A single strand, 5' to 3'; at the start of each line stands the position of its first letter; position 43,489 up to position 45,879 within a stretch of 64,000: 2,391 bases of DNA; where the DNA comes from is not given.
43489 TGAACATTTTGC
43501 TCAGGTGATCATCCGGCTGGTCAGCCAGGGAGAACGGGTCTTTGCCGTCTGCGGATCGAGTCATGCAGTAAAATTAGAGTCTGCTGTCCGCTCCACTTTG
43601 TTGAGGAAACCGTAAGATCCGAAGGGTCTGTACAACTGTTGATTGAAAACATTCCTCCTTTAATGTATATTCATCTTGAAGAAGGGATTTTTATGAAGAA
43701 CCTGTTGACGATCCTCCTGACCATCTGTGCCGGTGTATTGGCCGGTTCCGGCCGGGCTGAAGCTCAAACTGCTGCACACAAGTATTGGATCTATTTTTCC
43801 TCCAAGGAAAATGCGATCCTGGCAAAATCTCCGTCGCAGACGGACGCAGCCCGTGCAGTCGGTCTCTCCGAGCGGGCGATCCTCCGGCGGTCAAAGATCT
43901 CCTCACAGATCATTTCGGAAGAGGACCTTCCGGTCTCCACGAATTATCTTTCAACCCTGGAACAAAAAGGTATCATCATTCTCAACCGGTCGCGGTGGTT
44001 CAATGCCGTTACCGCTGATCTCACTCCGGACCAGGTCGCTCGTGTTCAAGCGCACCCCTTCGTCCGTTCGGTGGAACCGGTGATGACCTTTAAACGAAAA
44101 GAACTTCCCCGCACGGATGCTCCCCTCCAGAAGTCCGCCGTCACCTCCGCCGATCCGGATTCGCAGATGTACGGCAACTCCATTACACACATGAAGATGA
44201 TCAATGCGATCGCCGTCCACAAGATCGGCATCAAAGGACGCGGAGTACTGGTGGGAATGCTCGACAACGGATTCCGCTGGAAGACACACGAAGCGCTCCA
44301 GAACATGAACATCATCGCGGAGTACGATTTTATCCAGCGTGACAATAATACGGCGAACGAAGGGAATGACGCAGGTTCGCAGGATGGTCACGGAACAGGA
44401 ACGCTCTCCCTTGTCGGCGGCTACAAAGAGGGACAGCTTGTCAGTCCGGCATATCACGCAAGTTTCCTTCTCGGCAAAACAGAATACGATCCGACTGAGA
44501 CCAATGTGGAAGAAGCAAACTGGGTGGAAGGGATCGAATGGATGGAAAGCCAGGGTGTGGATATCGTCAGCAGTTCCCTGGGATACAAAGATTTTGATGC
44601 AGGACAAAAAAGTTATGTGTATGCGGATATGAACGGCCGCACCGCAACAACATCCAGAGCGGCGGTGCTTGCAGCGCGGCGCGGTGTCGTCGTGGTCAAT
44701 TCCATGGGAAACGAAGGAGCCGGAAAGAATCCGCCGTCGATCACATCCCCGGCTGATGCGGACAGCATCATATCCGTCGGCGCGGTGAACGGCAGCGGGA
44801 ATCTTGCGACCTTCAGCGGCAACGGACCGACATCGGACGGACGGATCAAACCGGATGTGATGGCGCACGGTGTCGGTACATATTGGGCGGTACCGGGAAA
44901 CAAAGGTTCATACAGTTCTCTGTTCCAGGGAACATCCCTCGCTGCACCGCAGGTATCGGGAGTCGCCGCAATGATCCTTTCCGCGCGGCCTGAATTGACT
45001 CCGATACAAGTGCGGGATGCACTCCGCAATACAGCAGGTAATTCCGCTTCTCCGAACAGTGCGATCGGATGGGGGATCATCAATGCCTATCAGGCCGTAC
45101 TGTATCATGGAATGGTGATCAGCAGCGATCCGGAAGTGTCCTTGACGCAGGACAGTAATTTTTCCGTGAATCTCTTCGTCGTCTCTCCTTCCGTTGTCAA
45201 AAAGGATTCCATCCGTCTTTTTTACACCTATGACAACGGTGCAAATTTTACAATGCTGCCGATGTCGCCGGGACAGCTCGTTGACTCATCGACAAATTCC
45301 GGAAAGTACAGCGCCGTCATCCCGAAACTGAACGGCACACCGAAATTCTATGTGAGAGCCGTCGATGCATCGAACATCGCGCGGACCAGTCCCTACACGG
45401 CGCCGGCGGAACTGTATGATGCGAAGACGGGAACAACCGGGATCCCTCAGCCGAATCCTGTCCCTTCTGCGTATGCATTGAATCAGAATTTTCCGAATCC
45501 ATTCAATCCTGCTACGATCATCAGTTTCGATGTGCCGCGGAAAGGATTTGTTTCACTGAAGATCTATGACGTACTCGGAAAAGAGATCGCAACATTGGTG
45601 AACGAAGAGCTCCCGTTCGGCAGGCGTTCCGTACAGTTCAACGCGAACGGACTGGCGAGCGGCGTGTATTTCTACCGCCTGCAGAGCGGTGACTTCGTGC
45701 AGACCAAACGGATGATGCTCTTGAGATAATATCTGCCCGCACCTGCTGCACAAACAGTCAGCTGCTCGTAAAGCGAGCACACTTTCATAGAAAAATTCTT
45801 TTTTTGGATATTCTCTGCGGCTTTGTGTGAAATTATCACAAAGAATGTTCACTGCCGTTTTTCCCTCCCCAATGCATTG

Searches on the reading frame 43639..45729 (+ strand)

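Call 74: search_protein_families(library=pfam, proteins=[window:43639-45729:+], max_evalue=0.00001)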
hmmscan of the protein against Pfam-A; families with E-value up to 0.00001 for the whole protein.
window:43639-45729:+ (696 aa): 2 families
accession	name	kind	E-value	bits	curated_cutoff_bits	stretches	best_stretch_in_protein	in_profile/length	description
PF00082.27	Peptidase_S8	-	4.7e-43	148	21.8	1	200-479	1-288/288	Subtilase family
PF18962.6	Por_Secre_tail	-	3.4e-09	37.3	27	1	618-692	2-73/75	Secretion system C-terminal sorting domain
